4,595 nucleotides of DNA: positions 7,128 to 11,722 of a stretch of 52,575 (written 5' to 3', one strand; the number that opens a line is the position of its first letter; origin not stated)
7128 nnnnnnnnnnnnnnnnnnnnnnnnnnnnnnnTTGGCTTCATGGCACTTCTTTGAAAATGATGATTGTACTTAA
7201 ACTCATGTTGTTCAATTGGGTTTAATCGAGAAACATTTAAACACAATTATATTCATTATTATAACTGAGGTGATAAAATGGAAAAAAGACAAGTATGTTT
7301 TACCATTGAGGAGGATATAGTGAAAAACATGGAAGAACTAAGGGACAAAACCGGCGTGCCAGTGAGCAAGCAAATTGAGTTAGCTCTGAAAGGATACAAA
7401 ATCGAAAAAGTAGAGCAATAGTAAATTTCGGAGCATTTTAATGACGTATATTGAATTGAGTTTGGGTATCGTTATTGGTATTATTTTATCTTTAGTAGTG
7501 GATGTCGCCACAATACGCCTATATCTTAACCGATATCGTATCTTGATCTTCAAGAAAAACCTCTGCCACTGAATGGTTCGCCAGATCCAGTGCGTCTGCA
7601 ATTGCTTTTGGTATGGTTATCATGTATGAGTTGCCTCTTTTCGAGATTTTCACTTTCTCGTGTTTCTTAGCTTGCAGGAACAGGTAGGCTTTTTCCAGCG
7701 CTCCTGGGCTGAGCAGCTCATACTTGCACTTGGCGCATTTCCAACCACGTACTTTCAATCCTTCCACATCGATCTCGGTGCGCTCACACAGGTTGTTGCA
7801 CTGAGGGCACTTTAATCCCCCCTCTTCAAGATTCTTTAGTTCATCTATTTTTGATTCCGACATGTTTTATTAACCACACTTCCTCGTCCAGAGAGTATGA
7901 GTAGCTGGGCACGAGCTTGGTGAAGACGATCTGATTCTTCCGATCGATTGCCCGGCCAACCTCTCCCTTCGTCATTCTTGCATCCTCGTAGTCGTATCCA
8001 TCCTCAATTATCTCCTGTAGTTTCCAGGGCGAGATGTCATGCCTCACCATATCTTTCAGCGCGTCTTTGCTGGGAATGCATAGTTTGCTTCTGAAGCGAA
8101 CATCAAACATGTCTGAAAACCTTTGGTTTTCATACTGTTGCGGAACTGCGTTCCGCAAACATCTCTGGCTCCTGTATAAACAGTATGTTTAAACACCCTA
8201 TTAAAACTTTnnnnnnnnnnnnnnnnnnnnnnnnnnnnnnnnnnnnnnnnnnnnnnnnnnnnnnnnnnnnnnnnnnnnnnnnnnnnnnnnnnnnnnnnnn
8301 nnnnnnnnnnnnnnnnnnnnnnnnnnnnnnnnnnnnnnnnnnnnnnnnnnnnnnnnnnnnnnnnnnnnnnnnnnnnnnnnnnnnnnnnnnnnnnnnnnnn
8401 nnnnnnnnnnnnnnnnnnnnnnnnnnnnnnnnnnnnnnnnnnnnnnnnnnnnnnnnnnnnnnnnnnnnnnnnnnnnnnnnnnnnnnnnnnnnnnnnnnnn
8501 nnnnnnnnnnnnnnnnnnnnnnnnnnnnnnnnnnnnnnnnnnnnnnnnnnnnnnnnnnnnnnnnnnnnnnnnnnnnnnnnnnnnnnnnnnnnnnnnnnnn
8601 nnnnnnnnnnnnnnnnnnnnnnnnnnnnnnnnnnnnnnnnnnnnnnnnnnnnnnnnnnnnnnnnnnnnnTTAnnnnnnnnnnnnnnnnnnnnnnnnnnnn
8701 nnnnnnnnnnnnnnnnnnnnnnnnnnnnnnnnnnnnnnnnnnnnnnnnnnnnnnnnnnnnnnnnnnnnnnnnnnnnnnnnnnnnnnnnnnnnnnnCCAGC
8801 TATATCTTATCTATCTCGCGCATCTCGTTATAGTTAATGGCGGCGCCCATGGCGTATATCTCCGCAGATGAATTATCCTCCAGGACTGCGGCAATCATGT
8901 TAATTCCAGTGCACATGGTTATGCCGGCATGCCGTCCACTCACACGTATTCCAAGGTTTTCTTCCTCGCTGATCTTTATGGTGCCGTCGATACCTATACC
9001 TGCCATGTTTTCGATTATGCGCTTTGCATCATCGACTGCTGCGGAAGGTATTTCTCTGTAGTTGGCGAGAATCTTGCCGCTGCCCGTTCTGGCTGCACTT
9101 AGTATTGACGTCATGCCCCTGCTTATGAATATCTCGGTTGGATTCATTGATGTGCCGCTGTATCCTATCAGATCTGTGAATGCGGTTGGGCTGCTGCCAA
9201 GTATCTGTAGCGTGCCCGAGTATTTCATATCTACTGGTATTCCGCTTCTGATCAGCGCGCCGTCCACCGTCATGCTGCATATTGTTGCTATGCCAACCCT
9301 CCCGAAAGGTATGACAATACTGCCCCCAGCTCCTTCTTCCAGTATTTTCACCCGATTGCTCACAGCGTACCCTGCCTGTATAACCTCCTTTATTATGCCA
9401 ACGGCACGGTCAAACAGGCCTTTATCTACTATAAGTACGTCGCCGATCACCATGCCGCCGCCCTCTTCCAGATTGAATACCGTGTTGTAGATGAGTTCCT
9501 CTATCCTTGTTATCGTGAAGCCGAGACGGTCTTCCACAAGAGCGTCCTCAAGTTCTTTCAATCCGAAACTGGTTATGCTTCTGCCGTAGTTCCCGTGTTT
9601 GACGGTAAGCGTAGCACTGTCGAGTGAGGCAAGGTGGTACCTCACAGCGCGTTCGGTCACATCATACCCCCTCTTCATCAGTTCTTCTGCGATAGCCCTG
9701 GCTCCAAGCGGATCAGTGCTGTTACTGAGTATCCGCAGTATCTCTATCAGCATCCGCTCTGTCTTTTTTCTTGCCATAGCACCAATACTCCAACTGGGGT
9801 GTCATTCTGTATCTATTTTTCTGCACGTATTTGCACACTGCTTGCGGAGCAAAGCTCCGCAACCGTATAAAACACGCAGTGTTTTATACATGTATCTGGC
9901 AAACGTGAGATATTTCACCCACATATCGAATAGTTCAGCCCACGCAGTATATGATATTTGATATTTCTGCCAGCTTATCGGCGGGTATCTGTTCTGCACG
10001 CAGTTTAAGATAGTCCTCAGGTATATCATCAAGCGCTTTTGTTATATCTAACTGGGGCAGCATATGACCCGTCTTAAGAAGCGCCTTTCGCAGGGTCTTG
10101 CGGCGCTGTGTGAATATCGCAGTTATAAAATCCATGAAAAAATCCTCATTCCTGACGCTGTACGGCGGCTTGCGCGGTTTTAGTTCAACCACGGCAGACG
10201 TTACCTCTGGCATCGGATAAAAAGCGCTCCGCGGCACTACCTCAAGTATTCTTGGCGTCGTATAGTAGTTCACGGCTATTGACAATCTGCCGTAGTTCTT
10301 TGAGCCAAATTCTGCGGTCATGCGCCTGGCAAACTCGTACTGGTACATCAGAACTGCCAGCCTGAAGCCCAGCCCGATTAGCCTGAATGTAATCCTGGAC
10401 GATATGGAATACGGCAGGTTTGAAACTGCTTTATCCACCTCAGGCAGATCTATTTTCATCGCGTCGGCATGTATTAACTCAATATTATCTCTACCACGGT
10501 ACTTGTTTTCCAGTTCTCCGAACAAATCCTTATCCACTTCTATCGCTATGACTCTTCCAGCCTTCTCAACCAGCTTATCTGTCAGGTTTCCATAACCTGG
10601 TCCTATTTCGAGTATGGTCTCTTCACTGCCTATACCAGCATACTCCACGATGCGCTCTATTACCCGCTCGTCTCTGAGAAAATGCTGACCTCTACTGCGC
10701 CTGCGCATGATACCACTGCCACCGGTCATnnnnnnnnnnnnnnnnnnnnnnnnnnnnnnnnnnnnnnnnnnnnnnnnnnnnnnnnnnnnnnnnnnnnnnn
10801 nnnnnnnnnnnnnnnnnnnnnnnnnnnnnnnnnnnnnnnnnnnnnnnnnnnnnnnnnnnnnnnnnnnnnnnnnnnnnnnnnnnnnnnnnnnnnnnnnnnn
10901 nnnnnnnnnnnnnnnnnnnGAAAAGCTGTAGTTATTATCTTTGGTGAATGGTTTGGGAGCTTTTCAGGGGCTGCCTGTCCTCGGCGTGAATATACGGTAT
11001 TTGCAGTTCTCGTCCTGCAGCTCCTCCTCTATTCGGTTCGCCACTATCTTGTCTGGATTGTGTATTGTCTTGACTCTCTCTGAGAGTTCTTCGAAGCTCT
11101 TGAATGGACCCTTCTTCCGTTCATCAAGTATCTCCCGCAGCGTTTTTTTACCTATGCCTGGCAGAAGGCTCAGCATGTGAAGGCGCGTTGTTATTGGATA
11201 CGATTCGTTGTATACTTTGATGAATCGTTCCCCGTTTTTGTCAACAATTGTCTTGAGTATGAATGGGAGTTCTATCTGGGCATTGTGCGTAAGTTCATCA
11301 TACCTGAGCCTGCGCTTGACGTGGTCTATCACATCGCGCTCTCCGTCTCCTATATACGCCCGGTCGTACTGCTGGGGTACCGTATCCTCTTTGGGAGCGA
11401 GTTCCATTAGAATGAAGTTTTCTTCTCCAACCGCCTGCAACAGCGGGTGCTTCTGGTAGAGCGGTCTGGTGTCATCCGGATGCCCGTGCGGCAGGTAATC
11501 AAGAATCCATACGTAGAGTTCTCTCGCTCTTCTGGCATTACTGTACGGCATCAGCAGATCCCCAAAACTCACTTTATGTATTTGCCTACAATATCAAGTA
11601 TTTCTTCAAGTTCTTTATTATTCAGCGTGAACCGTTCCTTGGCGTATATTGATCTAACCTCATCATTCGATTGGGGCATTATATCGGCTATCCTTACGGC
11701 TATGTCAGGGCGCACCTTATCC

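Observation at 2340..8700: AT-rich accessory island packed with toxin-antitoxin, nuclease and TIR genes and gene debris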

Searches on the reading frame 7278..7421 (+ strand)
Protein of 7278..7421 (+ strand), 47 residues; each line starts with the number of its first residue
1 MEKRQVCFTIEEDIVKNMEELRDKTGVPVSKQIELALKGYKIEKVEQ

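Call 10: search_protein_families(library=pfam, max_evalue=1, proteins=[window:7278-7421:+])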
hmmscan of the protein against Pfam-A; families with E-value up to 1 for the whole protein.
window:7278-7421:+ (47 aa): 2 families
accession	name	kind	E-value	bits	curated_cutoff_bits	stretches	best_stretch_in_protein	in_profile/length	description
PF12651.13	RHH_3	-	1.4e-06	28.6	21.6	1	2-40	1-39/44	Ribbon-helix-helix domain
PF01402.27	RHH_1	-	0.0043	17.4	20.5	1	8-41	4-37/39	Ribbon-helix-helix protein, copG family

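Call 67: find_encoding_contigs(protein=window:7278-7421:+, flank=10000, max_places=6)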
Protein window:7278-7421:+ (47 aa): 3 contigs read that carry it; 3 places shown.
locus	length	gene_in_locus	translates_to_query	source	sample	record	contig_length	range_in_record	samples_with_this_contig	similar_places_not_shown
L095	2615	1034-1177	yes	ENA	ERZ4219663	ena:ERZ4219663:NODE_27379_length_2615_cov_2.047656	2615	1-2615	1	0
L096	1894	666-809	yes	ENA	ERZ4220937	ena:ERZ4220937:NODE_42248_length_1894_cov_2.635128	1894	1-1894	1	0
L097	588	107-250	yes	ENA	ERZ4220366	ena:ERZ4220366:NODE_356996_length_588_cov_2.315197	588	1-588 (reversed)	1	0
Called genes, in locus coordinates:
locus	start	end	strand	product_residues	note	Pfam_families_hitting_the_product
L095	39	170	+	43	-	-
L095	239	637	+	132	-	PF11225:DUF3024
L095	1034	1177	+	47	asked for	PF12651:RHH_3 (weak)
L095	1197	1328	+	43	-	-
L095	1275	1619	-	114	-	-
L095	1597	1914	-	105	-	-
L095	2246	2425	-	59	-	-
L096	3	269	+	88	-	?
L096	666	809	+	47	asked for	PF12651:RHH_3 (weak)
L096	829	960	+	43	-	-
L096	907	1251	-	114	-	-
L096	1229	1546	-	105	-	-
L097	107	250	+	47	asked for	PF12651:RHH_3 (weak)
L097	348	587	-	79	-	?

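Call 99: search_protein_families(library=padloc, max_evalue=0.01, proteins=[window:7278-7421:+, L098:6164-6610:+])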
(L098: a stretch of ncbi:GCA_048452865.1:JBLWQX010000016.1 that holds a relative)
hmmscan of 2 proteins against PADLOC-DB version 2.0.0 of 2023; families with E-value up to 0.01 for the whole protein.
window:7278-7421:+ (47 aa): 1 family
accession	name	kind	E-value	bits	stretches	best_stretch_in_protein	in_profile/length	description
PDLC05041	PDC-S57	-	0.0059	14.2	1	11-47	27-61/212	-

L098:6164-6610:+ (148 aa): 0 families

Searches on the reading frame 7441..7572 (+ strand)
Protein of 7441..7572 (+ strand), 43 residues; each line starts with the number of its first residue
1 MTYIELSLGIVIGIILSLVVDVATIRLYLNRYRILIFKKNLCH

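Call 10: search_protein_families(library=pfam, max_evalue=1, proteins=[window:7441-7572:+])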
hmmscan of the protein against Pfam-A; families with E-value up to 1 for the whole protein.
window:7441-7572:+ (43 aa): 2 families
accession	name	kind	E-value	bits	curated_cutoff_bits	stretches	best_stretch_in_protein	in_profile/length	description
PF20485.3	DUF6724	-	0.04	14.2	27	1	8-32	23-47/64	Family of unknown function (DUF6724)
PF20193.3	DUF6556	-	0.53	11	28.1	1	11-31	34-54/113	Family of unknown function (DUF6556)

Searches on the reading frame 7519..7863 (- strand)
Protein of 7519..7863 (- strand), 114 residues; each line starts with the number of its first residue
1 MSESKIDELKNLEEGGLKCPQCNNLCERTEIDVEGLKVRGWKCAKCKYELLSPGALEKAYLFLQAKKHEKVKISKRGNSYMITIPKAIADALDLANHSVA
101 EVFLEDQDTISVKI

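Call 3: search_protein_families(library=pfam, max_evalue=0.1, proteins=[window:7519-7863:-])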
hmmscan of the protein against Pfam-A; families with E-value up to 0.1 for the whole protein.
window:7519-7863:- (114 aa): 4 families
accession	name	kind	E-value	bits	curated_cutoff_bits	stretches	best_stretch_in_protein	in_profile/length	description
PF04014.23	MazE_antitoxin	-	6e-05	23.3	24.7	1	77-95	5-23/48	Antidote-toxin recognition MazE, bacterial antitoxin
PF12760.12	Zn_ribbon_IS1595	-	0.0059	17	25.4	1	16-48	18-45/46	Transposase zinc-ribbon domain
PF02150.21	Zn_ribbon_RPB9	-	0.013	15.8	25.2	1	19-49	4-30/36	RNA polymerases M/15 Kd subunit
PF00130.28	C1_1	-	0.014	15.7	26.5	1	18-49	13-37/53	Phorbol esters/diacylglycerol binding domain (C1 domain)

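Call 4: search_protein_families(library=padloc, max_evalue=0.1, proteins=[window:7519-7863:-])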
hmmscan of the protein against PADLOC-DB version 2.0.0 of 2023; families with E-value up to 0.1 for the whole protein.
window:7519-7863:- (114 aa): 0 families

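Call 11: search_protein_families(library=ncbifam, max_evalue=0.1, proteins=[window:7519-7863:-])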
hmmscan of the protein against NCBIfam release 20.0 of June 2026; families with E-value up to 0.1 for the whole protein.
window:7519-7863:- (114 aa): 5 families
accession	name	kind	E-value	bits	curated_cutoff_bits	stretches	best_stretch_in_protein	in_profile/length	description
TIGR01439.1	lp_hng_hel_AbrB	domain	0.0033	17.1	28.3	1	70-103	1-31/44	transcriptional regulator, AbrB family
TIGR02609.1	doc_partner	hypoth_equivalog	0.0067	16.8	55.9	1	72-94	2-24/74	putative addiction module antidote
NF047400.1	MazE_PemI_antitoxin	equivalog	0.037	13.9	50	1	72-87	1-16/68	type II toxin-antitoxin system PemI/MazE family antitoxin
NF045645.1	DVU_1557_fam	equivalog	0.046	13.9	60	0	40-61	2-22/60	DVU_1557 family redox protein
NF038281.1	IS200_TnpB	exception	0.096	11.8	425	0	21-48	316-343/360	IS200/IS605 family element RNA-guided endonuclease TnpB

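Call 29: search_protein_families(library=phrogs, max_evalue=0.01, proteins=[window:7519-7863:-])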
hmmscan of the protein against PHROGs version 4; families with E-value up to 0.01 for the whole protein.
window:7519-7863:- (114 aa): 2 families
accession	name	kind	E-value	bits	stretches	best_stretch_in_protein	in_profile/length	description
phrog_4324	-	unknown function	0.00034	21.8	1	70-108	3-40/89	-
phrog_3808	-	unknown function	0.00046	21.4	1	71-103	34-65/116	-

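Call 65: search_dna_similar(query=window:7519-7863:-, collection=plasmids, mode=protein, max_evalue=0.01, max_rows=10)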
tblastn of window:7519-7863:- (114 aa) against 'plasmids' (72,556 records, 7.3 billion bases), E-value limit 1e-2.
No match.

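Call 99: search_protein_families(library=padloc, max_evalue=0.01, proteins=[L098:6164-6610:+])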
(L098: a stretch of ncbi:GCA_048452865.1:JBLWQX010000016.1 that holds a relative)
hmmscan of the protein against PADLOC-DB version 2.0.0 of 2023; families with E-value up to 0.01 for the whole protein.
L098:6164-6610:+ (148 aa): 0 families

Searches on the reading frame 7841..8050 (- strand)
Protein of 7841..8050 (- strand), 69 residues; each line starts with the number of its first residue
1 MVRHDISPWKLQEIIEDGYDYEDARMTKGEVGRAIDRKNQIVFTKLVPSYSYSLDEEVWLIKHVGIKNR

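Call 64: search_dna_similar(query=window:7841-8050:-, collection=plasmids, mode=protein, max_evalue=0.01, max_rows=10)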
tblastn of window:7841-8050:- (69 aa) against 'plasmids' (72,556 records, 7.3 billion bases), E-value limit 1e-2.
No match.

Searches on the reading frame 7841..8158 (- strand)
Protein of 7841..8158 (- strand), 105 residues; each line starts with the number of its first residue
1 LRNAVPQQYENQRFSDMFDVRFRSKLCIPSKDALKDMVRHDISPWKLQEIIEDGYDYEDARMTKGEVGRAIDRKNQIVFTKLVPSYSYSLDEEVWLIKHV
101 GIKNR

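Call 3: search_protein_families(library=pfam, max_evalue=0.1, proteins=[window:7841-8158:-])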
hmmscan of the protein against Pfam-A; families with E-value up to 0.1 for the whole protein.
window:7841-8158:- (105 aa): 0 families

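Call 4: search_protein_families(library=padloc, max_evalue=0.1, proteins=[window:7841-8158:-])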
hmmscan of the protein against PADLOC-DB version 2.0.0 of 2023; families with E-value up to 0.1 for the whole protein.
window:7841-8158:- (105 aa): 0 families

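Call 11: search_protein_families(library=ncbifam, max_evalue=0.1, proteins=[window:7841-8158:-])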
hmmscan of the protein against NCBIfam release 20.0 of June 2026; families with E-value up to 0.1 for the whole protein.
window:7841-8158:- (105 aa): 1 family
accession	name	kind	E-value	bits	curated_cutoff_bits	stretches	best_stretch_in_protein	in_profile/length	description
TIGR04548.1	DnaD_Mollicutes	hypoth_equivalog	0.052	13.5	100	1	8-76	101-168/178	DnaD family protein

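Call 21: search_protein_families(library=pfam, max_evalue=1, proteins=[window:7844-8110:-])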
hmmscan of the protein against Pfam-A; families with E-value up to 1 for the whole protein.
seq(89 aa): 0 families

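Call 29: search_protein_families(library=phrogs, max_evalue=0.01, proteins=[window:7841-8158:-])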
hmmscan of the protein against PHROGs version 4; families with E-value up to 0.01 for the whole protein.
window:7841-8158:- (105 aa): 0 families

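Call 99: search_protein_families(library=padloc, max_evalue=0.01, proteins=[L098:6164-6610:+])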
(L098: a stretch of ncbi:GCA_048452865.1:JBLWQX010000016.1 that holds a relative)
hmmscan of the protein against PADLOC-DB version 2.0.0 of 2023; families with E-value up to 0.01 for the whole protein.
L098:6164-6610:+ (148 aa): 0 families

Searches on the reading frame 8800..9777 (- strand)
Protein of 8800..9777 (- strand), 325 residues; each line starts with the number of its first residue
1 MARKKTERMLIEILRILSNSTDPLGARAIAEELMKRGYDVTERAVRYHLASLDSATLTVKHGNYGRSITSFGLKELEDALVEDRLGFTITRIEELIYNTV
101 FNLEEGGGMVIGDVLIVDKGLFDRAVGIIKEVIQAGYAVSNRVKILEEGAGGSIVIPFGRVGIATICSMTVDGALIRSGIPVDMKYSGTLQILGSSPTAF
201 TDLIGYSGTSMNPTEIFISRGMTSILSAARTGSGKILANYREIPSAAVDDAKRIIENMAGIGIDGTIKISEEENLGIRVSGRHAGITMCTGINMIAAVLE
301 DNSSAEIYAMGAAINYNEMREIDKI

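Call 7: find_related_loci(query=window:8800-9777:-, collection=genome_contigs, flank=10000)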
Query window:8800-9777:- (325 aa) in genome_contigs; peptide patterns used: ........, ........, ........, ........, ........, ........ (x = any residue, [..] = any of these).
177 stretches matched a pattern, but none encodes a relative of the query by tblastn (E <= 1e-3).

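Call 8: find_encoding_contigs(protein=window:8800-9777:-, flank=10000, max_places=10)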
Protein window:8800-9777:- (325 aa): no gene with exactly this product is on record in the collection.

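Call 9: find_homologous_proteins(query=window:8800-9777:-, max_evalue=1e-20)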
Query window:8800-9777:- (325 aa): 95 proteins with E <= 1e-20 among 8000 candidates.
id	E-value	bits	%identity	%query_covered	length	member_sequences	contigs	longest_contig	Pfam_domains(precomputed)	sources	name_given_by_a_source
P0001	1.3e-201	686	100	100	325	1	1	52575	PF08461.17,PF01995.22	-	-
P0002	1.2e-89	318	52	97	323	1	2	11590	PF08461.17,PF01995.22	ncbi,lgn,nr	ncbi:MAG: NrpR regulatory domain-containing protein [Halobacteriota archaeon]|nr:NrpR regulatory dom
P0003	4.0e-85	304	50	97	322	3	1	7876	PF08461.17,PF01995.22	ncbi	-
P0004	8.1e-84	299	46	99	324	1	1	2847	PF08461.17,PF01995.22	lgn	-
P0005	1.3e-81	292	47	98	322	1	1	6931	PF08461.17,PF01995.22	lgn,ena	-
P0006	1.5e-81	292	48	97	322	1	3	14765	PF08461.17,PF01995.22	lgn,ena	-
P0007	4.1e-81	290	47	98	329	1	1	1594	PF08461.17,PF01995.22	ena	-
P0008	4.6e-81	290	47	98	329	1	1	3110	PF08461.17,PF01995.22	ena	-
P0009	4.9e-81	290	47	98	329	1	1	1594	PF08461.17,PF01995.22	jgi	-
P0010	5.5e-81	290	47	98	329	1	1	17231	PF08461.17,PF01995.22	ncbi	-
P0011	5.7e-81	290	47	98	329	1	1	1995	PF08461.17,PF01995.22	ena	-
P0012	6.5e-81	290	47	98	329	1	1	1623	PF08461.17,PF01995.22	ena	-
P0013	6.7e-81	290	47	98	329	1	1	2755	PF08461.17,PF01995.22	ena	-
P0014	1.2e-80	289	47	98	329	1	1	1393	PF08461.17,PF01995.22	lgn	-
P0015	4.1e-79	284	48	98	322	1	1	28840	PF08461.17,PF01995.22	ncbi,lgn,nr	ncbi:MAG: NrpR regulatory domain-containing protein [Halobacteriota archaeon]|nr:NrpR regulatory dom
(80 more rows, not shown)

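Call 23: find_encoding_contigs(protein=P0002, flank=10000, max_places=3)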
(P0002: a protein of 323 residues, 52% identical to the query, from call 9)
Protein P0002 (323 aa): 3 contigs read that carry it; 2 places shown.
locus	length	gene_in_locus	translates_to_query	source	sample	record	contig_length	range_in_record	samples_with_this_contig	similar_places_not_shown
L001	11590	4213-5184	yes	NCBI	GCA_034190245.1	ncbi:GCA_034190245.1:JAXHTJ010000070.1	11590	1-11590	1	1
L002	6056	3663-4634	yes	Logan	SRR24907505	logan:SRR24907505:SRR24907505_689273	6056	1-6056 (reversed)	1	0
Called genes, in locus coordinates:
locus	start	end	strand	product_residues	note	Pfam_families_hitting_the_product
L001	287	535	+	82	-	-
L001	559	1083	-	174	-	PF00994:MoCF_biosynth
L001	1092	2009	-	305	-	PF23023:Anti-Pycsar_Apyc1, PF00753:Lactamase_B, PF12706:Lactamase_B_2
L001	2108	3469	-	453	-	PF23959:DUF7288 (weak), PF24517:CBM96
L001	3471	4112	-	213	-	-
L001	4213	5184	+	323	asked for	PF08461:WHD_RNase_R, PF01995:NRD1_2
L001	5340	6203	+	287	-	PF00535:Glycos_transf_2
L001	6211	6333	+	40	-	-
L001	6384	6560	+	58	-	-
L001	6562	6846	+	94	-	-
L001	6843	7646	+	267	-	PF05048:NosD, PF13229:Beta_helix (weak), PF22842:Pel9A-like_beta_helix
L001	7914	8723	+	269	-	-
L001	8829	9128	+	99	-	-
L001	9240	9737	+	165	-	PF24318:DUF7490, PF18204:PGF-CTERM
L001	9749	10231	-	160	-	PF02075:RuvC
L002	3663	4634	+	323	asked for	PF08461:WHD_RNase_R, PF01995:NRD1_2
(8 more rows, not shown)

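Call 24: find_encoding_contigs(protein=P0015, flank=10000, max_places=3)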
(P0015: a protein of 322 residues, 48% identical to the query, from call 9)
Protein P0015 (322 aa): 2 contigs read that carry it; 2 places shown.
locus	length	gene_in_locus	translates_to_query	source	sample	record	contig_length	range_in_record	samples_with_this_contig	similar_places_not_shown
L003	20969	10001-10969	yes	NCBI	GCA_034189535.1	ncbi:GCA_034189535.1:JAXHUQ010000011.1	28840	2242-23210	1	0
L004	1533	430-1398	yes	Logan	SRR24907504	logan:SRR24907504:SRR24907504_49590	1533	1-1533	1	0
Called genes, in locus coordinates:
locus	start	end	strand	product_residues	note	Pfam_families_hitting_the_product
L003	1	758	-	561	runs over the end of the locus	PF00501:AMP-binding, PF13193:AMP-binding_C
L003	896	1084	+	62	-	-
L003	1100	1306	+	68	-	PF26596:PEF-CTERM_ARCH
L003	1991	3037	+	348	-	PF21088:MS_channel_1st (weak), PF00924:MS_channel_2nd, PF21082:MS_channel_3rd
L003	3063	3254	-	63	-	-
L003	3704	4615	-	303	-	PF23023:Anti-Pycsar_Apyc1, PF00753:Lactamase_B, PF12706:Lactamase_B_2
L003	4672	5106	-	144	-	-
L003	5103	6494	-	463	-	PF23959:DUF7288 (faint)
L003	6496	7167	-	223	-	PF23958:DUF7287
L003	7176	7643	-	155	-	PF23928:DUF7266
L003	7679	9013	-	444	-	-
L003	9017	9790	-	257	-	PF23960:DUF7289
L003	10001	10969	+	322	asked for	PF08461:WHD_RNase_R, PF01995:NRD1_2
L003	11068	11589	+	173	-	PF13384:HTH_23, PF13518:HTH_28 (weak), PF13551:HTH_29, PF13565:HTH_32, PF13592:HTH_33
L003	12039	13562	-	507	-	PF00682:HMGL-like, PF22617:HCS_D2, PF08502:LeuA_dimer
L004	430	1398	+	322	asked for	PF08461:WHD_RNase_R, PF01995:NRD1_2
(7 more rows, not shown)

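Call 33: find_related_loci(query=window:8800-9777:-, collection=metagenome_contigs, flank=10000)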
Query window:8800-9777:- (325 aa) in metagenome_contigs; peptide patterns used: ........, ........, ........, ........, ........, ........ (x = any residue, [..] = any of these).
192 stretches matched a pattern, but none encodes a relative of the query by tblastn (E <= 1e-3).

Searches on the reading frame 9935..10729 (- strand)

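Call 10: search_protein_families(library=pfam, max_evalue=1, proteins=[window:9935-10729:-])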
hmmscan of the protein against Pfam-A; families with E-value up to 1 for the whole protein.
window:9935-10729:- (264 aa): 8 families
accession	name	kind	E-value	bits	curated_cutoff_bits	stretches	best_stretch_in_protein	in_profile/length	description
PF00398.26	RrnaAD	-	1.2e-57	195.5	24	1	10-223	5-229/263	Ribosomal RNA adenine dimethylase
PF13649.12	Methyltransf_25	-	1.8e-06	29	27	1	39-103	1-70/97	Methyltransferase domain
PF08241.18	Methyltransf_11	-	0.00011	23.2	21.2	1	40-102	1-65/95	Methyltransferase domain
PF01135.25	PCMT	-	0.0078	16.4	20.3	1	26-89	64-132/210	Protein-L-isoaspartate(D-aspartate) O-methyltransferase (PCMT)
PF02390.23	Methyltransf_4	-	0.032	14.1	24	1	37-93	3-63/173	Putative methyltransferase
PF01209.24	Ubie_methyltran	-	0.053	13.3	20.1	1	32-98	44-115/233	ubiE/COQ5 methyltransferase family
PF13489.12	Methyltransf_23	-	0.076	13.2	27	1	22-66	7-53/164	Methyltransferase domain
PF08242.18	Methyltransf_12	-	0.08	14.1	30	1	40-89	1-57/98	Methyltransferase domain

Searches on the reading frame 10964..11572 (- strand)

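Call 10: search_protein_families(library=pfam, max_evalue=1, proteins=[window:10964-11572:-])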
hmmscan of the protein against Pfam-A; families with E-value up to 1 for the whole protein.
window:10964-11572:- (202 aa): 7 families
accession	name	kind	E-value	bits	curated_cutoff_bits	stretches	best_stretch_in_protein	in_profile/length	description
PF04919.18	DUF655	-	9.7e-66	221.6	22.2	1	18-196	2-180/181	Protein of unknown function (DUF655)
PF14579.12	HHH_6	-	1.7e-05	25.4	25.6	1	134-169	27-63/90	Helix-hairpin-helix motif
PF12836.13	HHH_3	-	0.00062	20.3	27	1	132-165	14-48/65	Helix-hairpin-helix motif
PF18840.6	LPD25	-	0.011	16.7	27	1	67-93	66-92/97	Large polyvalent protein associated domain 25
PF00633.29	HHH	-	0.028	14.7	24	1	134-150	13-29/30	Helix-hairpin-helix motif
PF14520.12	HHH_5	-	0.039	14.9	27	1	133-154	36-57/57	Helix-hairpin-helix domain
PF03934.19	T2SSK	-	0.14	12.9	24.2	1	136-166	14-44/63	Type II secretion system (T2SS), protein K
